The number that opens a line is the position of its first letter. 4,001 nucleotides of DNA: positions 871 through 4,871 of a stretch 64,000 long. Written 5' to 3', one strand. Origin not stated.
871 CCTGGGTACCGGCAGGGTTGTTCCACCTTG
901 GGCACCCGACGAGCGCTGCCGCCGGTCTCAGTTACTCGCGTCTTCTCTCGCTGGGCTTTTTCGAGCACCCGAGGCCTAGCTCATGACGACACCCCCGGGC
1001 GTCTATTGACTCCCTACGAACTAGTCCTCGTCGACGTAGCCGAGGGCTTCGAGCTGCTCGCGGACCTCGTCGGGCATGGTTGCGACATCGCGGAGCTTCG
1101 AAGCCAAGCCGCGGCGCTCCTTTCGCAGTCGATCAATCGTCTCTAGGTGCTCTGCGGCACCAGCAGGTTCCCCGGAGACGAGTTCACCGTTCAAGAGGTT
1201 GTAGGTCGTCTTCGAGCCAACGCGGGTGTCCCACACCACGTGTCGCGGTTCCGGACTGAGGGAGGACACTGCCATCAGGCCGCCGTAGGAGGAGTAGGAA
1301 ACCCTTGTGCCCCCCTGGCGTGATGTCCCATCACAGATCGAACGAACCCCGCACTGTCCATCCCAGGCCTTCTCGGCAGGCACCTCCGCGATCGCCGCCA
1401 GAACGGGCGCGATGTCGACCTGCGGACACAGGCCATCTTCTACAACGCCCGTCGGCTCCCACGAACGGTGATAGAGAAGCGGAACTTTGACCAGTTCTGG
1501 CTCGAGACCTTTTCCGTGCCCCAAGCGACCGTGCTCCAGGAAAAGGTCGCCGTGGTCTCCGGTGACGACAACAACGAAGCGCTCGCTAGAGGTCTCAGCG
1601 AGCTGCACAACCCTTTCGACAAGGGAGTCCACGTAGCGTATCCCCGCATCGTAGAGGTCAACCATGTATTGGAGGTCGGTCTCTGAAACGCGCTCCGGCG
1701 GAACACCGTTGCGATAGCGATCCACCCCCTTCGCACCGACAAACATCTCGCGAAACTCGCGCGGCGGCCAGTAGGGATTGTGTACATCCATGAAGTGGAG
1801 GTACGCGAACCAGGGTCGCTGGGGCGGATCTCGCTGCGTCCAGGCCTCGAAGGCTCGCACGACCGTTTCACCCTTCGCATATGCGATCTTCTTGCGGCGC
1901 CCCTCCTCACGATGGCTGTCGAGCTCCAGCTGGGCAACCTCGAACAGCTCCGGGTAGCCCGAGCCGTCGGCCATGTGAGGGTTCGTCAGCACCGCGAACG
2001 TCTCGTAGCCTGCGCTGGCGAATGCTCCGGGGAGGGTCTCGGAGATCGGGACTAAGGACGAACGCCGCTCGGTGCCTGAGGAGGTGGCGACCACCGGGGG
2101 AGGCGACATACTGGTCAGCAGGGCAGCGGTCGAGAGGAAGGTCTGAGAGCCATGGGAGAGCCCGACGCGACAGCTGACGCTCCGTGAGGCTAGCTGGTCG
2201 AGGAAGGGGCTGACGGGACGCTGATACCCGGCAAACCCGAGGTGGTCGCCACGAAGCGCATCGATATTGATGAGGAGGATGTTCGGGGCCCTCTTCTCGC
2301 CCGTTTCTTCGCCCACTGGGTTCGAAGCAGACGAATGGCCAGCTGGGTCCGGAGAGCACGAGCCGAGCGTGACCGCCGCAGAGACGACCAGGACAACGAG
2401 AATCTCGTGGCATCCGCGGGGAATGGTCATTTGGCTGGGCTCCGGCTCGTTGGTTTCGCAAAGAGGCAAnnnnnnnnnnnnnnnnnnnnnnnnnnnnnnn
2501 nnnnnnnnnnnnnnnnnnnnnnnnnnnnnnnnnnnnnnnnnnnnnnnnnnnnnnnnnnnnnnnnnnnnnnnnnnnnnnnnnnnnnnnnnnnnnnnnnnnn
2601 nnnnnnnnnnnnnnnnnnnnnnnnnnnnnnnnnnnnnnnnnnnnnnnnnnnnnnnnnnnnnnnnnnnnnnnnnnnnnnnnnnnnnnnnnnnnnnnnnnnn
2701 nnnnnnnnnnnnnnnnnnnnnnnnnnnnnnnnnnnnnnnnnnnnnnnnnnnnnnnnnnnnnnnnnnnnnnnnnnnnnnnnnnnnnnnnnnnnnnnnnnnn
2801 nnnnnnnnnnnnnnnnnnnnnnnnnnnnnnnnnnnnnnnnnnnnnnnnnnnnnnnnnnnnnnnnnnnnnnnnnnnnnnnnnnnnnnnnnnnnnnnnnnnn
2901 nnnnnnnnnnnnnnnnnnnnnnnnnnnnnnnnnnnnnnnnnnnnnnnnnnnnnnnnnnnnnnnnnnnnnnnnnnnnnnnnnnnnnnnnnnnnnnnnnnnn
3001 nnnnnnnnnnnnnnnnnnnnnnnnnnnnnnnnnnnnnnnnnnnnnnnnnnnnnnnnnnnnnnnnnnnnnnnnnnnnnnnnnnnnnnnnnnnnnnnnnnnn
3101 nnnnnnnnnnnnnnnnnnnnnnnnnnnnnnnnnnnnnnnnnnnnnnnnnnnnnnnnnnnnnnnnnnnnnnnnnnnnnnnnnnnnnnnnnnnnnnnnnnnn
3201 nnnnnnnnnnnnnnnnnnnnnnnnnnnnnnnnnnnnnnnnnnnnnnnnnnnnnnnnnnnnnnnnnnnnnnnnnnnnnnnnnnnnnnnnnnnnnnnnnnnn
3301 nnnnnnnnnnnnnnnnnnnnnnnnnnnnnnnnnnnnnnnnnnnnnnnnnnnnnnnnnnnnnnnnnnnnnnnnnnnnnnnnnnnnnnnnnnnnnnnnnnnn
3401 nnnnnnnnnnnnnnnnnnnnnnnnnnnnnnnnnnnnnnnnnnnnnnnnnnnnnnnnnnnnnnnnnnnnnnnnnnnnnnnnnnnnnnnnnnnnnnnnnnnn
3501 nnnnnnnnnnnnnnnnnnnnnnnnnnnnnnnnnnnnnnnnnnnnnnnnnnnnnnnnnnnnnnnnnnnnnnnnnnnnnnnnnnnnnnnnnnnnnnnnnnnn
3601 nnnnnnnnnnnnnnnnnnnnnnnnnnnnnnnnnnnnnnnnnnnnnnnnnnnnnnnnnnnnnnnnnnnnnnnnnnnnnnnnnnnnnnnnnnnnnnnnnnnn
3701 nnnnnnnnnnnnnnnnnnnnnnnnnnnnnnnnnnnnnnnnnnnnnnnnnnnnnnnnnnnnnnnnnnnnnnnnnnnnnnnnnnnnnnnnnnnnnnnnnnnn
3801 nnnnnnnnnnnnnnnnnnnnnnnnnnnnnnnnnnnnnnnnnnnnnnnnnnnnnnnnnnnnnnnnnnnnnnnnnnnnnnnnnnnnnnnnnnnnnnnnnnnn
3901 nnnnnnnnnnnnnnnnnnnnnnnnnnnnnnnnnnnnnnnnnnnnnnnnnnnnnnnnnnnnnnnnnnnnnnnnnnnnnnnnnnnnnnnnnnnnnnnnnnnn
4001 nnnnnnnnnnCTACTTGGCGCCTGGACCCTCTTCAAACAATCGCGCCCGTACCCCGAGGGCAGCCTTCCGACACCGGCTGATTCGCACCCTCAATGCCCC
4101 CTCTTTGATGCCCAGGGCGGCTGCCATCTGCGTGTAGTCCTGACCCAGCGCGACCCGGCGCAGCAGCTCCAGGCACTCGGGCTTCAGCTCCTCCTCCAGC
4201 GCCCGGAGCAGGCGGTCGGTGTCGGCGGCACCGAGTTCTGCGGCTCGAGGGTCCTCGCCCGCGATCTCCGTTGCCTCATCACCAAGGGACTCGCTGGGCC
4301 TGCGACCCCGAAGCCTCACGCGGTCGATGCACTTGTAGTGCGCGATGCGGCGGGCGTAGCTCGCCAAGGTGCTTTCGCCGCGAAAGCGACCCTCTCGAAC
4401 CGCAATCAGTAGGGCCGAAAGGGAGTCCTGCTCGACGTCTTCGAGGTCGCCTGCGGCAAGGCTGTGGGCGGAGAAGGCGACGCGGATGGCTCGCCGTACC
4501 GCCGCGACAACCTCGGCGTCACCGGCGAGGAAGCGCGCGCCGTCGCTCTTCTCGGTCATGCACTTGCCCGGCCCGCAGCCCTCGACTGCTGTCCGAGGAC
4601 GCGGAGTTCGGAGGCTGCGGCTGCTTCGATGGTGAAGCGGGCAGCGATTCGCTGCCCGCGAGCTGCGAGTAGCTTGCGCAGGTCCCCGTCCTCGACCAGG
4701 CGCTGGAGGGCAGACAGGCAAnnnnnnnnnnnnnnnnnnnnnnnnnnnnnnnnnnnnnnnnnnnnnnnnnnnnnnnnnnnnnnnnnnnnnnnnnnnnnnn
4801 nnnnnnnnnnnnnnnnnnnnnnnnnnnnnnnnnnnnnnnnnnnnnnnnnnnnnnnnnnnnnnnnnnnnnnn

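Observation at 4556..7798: Single-polypeptide terminator-ruler-polymerase glycan synthase: methyltransferase + ~150-aa coiled coil + (ST)n linker + GT2 + GT4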

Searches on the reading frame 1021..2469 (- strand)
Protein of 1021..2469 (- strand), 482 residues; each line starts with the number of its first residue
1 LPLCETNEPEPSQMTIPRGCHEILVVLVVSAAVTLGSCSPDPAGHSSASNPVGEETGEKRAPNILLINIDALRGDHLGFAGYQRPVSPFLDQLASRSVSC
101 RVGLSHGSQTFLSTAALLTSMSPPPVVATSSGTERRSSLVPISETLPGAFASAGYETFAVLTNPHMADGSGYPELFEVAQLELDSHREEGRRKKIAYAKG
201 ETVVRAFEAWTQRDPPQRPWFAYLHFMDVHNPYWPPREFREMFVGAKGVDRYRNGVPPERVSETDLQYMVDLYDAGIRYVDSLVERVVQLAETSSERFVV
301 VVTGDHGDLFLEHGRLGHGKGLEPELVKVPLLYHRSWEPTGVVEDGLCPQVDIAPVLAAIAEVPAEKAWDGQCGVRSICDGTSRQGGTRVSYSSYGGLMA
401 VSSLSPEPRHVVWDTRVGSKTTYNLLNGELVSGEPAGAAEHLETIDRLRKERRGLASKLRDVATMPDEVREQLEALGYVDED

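Call 6: search_protein_families(library=pfam, proteins=[window:1021-2469:-], max_evalue=0.01)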
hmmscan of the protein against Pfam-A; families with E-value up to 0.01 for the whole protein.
window:1021-2469:- (482 aa): 2 families
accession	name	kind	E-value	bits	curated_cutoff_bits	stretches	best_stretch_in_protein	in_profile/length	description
PF00884.28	Sulfatase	-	4.9e-33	115.2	25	1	62-361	1-299/301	Sulfatase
PF01663.27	Phosphodiest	-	0.0033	17.5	23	0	65-123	2-57/342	Type I phosphodiesterase / nucleotide pyrophosphatase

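Call 7: search_protein_families(library=ncbifam, proteins=[window:1021-2469:-], max_evalue=0.01)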
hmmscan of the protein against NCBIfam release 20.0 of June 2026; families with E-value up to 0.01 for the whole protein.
window:1021-2469:- (482 aa): 9 families
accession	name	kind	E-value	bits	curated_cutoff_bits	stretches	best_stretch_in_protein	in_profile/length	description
NF010322.0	PRK13759.1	equivalog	1.6e-19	69.8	481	2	59-160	4-102/486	arylsulfatase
TIGR03417.1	chol_sulfatase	equivalog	5.8e-09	35.3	433.45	1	270-394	252-379/500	choline-sulfatase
NF052527.1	Mn_arylsulf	exception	7.2e-07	28.5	850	1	62-159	2-97/479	manganese-dependent arylsulfatase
NF045661.1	HdlasePehA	equivalog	7.3e-07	28.1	900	1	260-390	271-404/506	phosphoric/sulfuric ester hydrolase PehA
NF038075.1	fam_STM4013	hypoth_equivalog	3e-05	23.6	250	1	269-330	196-255/261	STM4013/SEN3800 family hydrolase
NF008593.0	PRK11560.1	equivalog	5.1e-05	21.7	493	0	267-333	428-494/563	kdo(2)-lipid A phosphoethanolamine 7''-transferase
NF007933.0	PRK10649.1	subfamily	0.00022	19.9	404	1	142-309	309-465/577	phosphoethanolamine transferase CptA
NF008619.0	PRK11598.1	equivalog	0.00033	19.3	660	1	260-320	408-470/546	phosphoethanolamine transferase EptA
NF028537.1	P_eth_NH2_trans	domain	0.0034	16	500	0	262-319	402-461/527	phosphoethanolamine--lipid A transferase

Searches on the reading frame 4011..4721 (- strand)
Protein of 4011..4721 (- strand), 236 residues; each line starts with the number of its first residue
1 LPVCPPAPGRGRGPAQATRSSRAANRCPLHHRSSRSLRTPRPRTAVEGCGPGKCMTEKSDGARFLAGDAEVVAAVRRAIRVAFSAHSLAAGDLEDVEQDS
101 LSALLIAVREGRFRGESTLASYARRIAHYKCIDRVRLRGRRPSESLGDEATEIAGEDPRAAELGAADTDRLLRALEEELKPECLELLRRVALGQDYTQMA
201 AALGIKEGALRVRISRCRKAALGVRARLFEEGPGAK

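Call 6: search_protein_families(library=pfam, proteins=[window:4011-4721:-], max_evalue=0.01)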
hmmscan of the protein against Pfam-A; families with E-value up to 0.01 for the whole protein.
window:4011-4721:- (236 aa): 2 families
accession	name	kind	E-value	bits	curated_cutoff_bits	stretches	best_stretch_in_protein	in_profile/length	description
PF04542.20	Sigma70_r2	-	0.00022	21.4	24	1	90-140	20-70/71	Sigma-70 region 2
PF08281.18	Sigma70_r4_2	-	0.00097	19.2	25.7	1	186-219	19-52/54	Sigma-70, region 4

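Call 7: search_protein_families(library=ncbifam, proteins=[window:4011-4721:-], max_evalue=0.01)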
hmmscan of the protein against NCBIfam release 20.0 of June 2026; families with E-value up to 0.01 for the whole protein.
window:4011-4721:- (236 aa): 26 families (the best 25 are shown)
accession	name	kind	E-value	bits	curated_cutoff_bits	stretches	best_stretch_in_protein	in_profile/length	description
TIGR02937.1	sigma70-ECF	superfamily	3.4e-12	46.3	42.9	1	76-219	12-159/165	sigma-70 family RNA polymerase sigma factor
NF009165.0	PRK12512.1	equivalog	1.3e-11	44.4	198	1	70-220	30-174/184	RNA polymerase sigma factor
NF007225.0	PRK09643.1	equivalog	5.2e-09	36.1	190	1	63-221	20-178/204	RNA polymerase sigma factor SigM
NF008894.0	PRK11924.3-1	equivalog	6.6e-08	32.8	258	1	96-219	48-175/188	RNA polymerase sigma factor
NF009191.0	PRK12539.1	subfamily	7.1e-08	32.2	171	1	83-220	42-174/185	sigma-70 family RNA polymerase sigma factor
NF009188.0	PRK12536.1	subfamily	7.6e-08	32.5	250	1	90-226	55-186/190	RNA polymerase sigma factor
NF007229.0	PRK09647.1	equivalog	9.7e-08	31.6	265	1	77-220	56-197/220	RNA polymerase sigma factor SigE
TIGR02989.1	Sig-70_gvs1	subfamily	2.2e-07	31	124.55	1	72-220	7-153/158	RNA polymerase sigma-70 factor, Rhodopirellula/Verrucomicrobium family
NF007230.0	PRK09648.1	subfamily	6.9e-07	29.2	209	1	74-216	38-180/195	RNA polymerase sigma factor ShbA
NF058625.1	sigma_PG0214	equivalog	4.6e-06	26.5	130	1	91-220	29-156/170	GFO_1088 family ECF-type sigma factor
NF041236.1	CAS_III-E_sigma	exception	7.3e-06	26.1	100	1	74-219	33-198/206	type III-E CRISPR-associated RpoE-like sigma factor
NF010500.0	PRK13919.1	subfamily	9.2e-06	26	226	1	87-217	44-175/186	putative RNA polymerase sigma E protein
TIGR02983.1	SigE-fam_strep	subfamily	2.2e-05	24.4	141.55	1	81-219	19-152/162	SigE family RNA polymerase sigma factor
NF008888.0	PRK11922.1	equivalog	4.3e-05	23.2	204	1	94-220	58-191/231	RNA polymerase sigma factor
NF009164.0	PRK12511.1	equivalog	5.3e-05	22.8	185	1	92-233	30-162/182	RNA polymerase sigma factor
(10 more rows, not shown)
